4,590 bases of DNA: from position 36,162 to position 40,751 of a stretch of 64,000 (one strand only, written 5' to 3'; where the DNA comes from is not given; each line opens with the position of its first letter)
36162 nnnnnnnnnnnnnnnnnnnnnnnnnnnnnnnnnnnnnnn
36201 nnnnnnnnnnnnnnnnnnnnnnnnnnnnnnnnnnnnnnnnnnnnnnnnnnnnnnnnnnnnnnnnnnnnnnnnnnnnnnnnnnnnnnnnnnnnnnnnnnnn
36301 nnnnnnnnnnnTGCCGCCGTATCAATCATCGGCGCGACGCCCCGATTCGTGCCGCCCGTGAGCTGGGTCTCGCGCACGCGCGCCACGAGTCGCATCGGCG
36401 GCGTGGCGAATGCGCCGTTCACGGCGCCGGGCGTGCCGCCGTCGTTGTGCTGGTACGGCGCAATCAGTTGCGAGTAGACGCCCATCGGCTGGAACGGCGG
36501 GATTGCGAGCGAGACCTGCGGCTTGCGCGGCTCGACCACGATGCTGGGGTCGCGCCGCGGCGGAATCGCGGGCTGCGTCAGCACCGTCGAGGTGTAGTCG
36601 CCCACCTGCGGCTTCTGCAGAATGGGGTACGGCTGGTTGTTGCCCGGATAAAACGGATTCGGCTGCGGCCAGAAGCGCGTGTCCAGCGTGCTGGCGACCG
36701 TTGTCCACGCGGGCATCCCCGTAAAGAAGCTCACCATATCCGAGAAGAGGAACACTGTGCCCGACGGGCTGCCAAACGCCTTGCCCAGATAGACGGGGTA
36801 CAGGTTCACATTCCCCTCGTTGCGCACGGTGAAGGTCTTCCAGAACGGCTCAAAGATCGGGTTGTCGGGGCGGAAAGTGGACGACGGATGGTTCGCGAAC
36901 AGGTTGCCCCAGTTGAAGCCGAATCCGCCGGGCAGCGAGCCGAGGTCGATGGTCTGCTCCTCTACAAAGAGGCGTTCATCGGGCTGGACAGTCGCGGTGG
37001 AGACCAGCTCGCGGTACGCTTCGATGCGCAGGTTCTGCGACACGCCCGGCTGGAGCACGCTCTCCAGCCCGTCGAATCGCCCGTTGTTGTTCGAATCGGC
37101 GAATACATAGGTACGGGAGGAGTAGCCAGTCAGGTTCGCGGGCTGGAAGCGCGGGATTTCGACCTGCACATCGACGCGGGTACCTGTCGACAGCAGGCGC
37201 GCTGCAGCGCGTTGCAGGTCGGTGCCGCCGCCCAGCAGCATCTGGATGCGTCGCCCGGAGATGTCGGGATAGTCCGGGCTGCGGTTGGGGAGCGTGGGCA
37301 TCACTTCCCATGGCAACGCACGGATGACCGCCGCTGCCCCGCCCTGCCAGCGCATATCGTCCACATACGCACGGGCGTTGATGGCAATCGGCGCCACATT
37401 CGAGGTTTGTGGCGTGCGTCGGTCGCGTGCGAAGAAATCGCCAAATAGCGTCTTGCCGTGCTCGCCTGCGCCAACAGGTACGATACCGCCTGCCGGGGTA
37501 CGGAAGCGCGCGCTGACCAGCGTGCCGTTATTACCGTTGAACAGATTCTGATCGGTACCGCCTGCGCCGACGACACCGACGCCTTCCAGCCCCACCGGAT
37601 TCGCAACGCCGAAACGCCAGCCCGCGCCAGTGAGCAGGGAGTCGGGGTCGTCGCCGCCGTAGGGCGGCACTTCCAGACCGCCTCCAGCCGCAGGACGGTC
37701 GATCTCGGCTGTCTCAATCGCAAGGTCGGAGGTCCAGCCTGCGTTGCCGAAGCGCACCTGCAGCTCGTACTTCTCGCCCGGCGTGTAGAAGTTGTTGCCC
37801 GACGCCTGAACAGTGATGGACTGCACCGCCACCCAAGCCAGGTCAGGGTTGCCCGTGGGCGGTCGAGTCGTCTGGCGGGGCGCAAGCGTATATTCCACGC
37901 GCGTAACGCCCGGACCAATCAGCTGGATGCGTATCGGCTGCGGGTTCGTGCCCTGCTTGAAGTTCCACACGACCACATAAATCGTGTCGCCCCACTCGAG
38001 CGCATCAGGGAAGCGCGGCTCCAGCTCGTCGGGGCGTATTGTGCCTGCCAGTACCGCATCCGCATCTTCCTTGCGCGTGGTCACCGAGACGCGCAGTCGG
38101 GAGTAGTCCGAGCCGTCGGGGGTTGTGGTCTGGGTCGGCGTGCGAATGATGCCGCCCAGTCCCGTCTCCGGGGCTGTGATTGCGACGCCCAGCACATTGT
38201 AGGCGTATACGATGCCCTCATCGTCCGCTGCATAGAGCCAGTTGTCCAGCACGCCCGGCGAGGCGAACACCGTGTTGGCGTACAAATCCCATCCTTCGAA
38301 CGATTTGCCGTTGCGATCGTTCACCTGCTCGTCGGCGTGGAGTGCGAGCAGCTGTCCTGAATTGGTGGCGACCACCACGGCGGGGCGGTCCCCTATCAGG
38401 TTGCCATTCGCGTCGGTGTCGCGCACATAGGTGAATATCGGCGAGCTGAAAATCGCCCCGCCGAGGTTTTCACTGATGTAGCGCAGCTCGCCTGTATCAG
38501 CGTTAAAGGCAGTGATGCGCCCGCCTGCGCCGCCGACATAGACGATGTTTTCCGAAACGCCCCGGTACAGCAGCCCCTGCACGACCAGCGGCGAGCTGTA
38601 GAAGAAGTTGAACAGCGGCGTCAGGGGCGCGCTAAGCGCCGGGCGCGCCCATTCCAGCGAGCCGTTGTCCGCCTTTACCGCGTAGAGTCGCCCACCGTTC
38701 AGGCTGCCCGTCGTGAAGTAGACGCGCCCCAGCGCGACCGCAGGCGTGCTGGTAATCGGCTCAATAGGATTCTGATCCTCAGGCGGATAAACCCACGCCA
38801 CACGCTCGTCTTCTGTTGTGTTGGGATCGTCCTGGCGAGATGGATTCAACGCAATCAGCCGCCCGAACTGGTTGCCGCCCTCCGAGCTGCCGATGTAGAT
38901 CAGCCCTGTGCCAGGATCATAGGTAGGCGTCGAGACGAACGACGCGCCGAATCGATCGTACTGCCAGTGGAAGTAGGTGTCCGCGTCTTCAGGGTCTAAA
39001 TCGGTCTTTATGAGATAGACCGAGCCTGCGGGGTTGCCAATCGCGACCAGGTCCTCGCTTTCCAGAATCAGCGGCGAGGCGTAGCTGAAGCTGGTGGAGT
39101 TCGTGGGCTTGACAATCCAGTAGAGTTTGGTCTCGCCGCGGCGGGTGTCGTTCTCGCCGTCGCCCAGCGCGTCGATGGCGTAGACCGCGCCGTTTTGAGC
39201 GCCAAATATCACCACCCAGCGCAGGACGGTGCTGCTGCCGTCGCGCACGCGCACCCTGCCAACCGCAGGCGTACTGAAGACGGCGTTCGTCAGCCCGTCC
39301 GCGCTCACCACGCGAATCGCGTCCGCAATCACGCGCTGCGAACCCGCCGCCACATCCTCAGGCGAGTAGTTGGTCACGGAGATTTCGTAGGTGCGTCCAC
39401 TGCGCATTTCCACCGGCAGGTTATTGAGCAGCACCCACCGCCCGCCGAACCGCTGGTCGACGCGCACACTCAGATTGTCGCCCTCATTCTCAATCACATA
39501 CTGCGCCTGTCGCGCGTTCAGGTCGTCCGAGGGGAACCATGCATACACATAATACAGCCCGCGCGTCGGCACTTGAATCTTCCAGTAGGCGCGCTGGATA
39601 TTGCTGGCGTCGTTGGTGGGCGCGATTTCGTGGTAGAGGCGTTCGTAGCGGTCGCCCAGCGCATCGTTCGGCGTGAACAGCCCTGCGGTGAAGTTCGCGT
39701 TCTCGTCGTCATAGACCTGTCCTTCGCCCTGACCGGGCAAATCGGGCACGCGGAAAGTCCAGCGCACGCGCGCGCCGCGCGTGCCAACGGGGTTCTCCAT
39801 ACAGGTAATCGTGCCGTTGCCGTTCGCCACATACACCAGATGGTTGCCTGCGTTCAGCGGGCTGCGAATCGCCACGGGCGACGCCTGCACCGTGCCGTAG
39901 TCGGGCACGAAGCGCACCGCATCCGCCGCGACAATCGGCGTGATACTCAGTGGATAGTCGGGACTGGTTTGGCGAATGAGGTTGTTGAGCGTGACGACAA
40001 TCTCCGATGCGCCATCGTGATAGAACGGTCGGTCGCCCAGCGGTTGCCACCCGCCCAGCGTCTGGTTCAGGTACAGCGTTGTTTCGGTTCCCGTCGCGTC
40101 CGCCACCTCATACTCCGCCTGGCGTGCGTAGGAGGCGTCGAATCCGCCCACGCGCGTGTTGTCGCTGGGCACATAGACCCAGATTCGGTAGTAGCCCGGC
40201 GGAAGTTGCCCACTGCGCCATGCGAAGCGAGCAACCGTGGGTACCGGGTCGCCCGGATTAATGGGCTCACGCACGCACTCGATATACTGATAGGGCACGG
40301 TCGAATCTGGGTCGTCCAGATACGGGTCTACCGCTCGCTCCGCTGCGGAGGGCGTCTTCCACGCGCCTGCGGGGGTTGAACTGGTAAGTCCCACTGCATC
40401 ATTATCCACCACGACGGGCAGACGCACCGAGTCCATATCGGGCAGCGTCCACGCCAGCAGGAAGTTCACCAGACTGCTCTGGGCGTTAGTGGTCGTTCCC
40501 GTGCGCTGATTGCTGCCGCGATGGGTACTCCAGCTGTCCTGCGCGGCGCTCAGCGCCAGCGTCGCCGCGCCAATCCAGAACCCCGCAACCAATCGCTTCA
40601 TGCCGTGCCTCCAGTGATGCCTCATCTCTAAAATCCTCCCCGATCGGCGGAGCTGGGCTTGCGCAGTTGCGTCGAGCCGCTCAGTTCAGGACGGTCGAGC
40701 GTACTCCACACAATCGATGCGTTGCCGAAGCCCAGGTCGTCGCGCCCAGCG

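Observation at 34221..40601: ~2130-aa terminal gene: twin golvesin-C-like modules flanking a propeller, then ~1300 aa with nothing recognisable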

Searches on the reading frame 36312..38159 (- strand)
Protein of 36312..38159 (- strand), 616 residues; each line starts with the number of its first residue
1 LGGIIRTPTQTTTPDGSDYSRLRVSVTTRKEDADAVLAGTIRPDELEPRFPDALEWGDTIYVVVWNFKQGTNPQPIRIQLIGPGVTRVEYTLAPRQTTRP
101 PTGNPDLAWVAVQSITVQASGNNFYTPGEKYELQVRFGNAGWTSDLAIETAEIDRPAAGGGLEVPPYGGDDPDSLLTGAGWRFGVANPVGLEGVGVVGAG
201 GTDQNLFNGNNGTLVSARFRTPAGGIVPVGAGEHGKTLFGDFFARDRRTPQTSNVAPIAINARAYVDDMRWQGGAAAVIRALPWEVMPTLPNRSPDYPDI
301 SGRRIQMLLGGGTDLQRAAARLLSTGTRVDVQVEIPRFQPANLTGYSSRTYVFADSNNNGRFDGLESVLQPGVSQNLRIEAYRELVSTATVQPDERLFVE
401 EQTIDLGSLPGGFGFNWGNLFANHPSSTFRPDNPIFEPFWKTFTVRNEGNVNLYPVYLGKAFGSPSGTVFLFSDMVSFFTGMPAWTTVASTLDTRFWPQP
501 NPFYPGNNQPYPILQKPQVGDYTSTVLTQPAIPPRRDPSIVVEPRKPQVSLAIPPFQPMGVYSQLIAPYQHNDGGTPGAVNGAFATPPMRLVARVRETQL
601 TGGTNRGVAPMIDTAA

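Call 40: predict_structure(alignment_id=A2)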
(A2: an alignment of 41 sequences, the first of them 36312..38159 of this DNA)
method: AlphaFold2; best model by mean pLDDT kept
length: 616 residues; sequences in the alignment: 41
mean_pLDDT: 83.9   pTM: 0.76
mean pLDDT of the five models: 83.9, 83.0, 82.8, 81.7, 81.0
residues with pLDDT >= 90: 335; 70-90: 185; 50-70: 35; < 50: 61
segments of 3 or more residues with pLDDT < 50: 1-10, 146-179, 370-376, 601-603, 611-616
pLDDT, mean of each block of 10 residues (from residue 1): 36 74 86 92 86 90 90 86 79 91 89 89 81 79 53 39 37 43 90 94 90 94 94 96 93 83 94 95 94 95 95 91 94 97 96 87 60 53 95 96 93 74 83 90 97 95 91 84 92 90 92 95 95 90 93 89 95 86 92 81 54 35
secondary structure, 60 per line:
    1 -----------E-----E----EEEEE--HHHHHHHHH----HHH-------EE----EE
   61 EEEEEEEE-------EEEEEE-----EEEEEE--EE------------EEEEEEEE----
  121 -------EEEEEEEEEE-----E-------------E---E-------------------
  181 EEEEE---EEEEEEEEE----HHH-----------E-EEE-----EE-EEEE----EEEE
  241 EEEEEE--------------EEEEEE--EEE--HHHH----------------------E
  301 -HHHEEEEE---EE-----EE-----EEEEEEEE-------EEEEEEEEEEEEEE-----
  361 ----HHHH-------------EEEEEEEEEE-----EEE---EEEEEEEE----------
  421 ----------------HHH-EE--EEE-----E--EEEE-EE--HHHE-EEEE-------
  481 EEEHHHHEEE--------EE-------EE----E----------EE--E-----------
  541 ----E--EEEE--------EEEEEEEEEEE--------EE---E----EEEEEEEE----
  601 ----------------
elements in order: E23-27 H30-38 E59-68 E76-81 E87-92 E109-116 E128-137 E181-185 E189-197 E218-220 E229-232 E237-246 E261-266 E269-271 H274-277 E305-309 E327-334 E342-355 H365-368 E382-391 E397-399 E403-410 E445-447 E456-459 E470-473 E481-483 H484-487 E488-490 E548-551 E560-570 E589-596

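Call 45: find_related_loci(query=A2, collection=genome_contigs, flank=10000)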
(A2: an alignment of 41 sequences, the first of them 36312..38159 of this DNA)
Query A2 (616 aa) in genome_contigs; peptide patterns used: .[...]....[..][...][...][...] (x = any residue, [..] = any of these).
108 stretches matched a pattern; 97 encode a relative of the query (tblastn E <= 1e-3); the best 80 are kept; 80 distinct loci.
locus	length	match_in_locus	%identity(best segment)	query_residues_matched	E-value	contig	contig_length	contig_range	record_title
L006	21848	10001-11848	96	1-616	0e+0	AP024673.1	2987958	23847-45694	MAG: Fimbriimonadales bacterium KatS3mg018 DNA, complete genome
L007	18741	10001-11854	88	1-613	0e+0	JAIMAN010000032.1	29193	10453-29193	MAG: Armatimonadota bacterium isolate HOT.MAX.079 NODE_1537_length_29193_cov_10.085383, whole genome shotgun sequence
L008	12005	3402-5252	81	1-613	0e+0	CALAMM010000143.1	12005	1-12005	MAG: uncultured Fimbriimonadales bacterium isolate R1_Bin_MAXBIN__078_1 genome assembly, contig: c_000001897732, whole g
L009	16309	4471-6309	78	1-613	0e+0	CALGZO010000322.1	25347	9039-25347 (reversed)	MAG: uncultured Fimbriimonadales bacterium isolate R1_Bin_MAXBIN__010_1 genome assembly, contig: c_000000286476, whole g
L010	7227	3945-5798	70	1-613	0e+0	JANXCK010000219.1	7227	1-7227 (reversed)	MAG: Fimbriimonadales bacterium isolate SKYB70 k141_386064, whole genome shotgun sequence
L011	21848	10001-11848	65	14-613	0e+0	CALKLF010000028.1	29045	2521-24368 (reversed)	MAG: uncultured Fimbriimonadales bacterium isolate R1_Bin_Bin_75_sub_1 genome assembly, contig: c_000003466899, whole ge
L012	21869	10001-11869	58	1-613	0e+0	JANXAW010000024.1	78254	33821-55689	MAG: Fimbriimonadales bacterium isolate SKYB14 k141_204234, whole genome shotgun sequence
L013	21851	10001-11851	82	1-613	0e+0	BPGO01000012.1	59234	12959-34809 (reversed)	MAG: Fimbriimonadales bacterium KatS3mg016 DNA, contig_4777, whole genome shotgun sequence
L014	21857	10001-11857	51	1-613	1e-177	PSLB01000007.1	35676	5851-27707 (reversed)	MAG: Armatimonadota bacterium isolate ERB_34_2 NODE_464_length_35676_cov_4.188703, whole genome shotgun sequence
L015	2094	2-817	86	342-613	1e-165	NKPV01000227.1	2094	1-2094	MAG: Armatimonadetes bacterium JP3_11 k99_12383, whole genome shotgun sequence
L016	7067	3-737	87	370-613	1e-136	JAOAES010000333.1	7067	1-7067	MAG: Fimbriimonadales bacterium isolate SKW266 k141_296457, whole genome shotgun sequence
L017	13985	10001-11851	83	1-613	0e+0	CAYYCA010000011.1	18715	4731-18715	MAG TPA_asm: uncultured Fimbriimonadales bacterium isolate binchicken_co170_10 genome assembly, contig: NODE_871_length_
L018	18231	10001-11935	32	2-613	1e-51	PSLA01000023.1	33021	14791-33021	MAG: Armatimonadota bacterium isolate ERB_6_2 NODE_517_length_33021_cov_4.446703, whole genome shotgun sequence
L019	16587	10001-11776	30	43-613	1e-51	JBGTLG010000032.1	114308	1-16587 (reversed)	MAG: Fimbriimonadales bacterium isolate JTS-RE331 k141_1398880, whole genome shotgun sequence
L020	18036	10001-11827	33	17-613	6e-52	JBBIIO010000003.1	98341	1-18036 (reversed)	MAG: Armatimonadota bacterium isolate MTF170219_bin_140 NODE_166_length_98341_cov_4.31684, whole genome shotgun sequence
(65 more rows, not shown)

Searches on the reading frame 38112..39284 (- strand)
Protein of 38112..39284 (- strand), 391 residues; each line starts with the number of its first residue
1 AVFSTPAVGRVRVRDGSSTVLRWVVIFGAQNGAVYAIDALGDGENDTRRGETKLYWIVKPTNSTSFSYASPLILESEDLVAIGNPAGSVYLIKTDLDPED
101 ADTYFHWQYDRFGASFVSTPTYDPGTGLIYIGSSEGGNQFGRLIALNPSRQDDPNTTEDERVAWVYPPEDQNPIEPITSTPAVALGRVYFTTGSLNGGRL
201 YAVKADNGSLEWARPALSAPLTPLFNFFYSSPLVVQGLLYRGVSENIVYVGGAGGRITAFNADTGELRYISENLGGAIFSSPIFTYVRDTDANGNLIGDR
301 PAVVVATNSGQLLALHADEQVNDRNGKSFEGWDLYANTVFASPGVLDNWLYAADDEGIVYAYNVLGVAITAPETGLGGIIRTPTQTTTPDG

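Call 7: search_protein_families(library=pfam, proteins=[window:38112-39284:-], max_evalue=1)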
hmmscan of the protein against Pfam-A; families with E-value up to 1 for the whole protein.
window:38112-39284:- (391 aa): 4 families
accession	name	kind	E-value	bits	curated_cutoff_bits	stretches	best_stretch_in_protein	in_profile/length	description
PF13570.13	Beta-prop_ACSF4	-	1e-12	48.6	133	3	177-370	51-208/329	Beta-alanine-activating enzyme, beta-propeller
PF13360.13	PQQ_2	-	1.1e-09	38.8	27.6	1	175-363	63-223/233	Outer membrane protein assembly factor BamB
PF02393.21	US22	-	0.15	12.6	35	1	8-39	67-97/124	US22 like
PF14517.12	Tachylectin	-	0.16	12.2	29.8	0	303-366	85-150/230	Tachylectin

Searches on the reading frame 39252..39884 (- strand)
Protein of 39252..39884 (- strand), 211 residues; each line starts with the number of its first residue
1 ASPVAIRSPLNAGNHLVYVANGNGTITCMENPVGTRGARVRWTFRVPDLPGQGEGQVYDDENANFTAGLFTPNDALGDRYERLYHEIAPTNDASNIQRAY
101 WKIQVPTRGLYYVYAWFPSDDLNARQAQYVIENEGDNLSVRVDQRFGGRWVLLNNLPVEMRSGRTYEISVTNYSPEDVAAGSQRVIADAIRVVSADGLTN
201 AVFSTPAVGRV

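Call 7: search_protein_families(library=pfam, proteins=[window:39252-39884:-], max_evalue=1)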
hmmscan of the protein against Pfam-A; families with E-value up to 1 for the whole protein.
window:39252-39884:- (211 aa): 1 family
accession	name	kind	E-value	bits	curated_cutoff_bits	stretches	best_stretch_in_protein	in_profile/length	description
PF25275.1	Golvesin_C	-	1.6e-20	74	31.6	1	60-193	5-131/132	Golvesin C-terminal domain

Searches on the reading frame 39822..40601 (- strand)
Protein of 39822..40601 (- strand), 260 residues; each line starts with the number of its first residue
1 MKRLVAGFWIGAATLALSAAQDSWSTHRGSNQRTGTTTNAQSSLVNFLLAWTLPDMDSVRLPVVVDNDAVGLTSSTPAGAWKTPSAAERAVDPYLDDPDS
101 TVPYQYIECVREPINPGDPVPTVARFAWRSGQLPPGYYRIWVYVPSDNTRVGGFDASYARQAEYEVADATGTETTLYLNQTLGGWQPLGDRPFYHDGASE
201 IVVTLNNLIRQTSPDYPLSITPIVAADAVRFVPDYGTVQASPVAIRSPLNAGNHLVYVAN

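Call 7: search_protein_families(library=pfam, proteins=[window:39822-40601:-], max_evalue=1)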
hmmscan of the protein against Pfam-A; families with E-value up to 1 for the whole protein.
window:39822-40601:- (260 aa): 1 family
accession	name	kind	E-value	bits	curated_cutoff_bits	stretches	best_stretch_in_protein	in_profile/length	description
PF25275.1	Golvesin_C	-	6.3e-05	23.5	31.6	1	124-232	41-131/132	Golvesin C-terminal domain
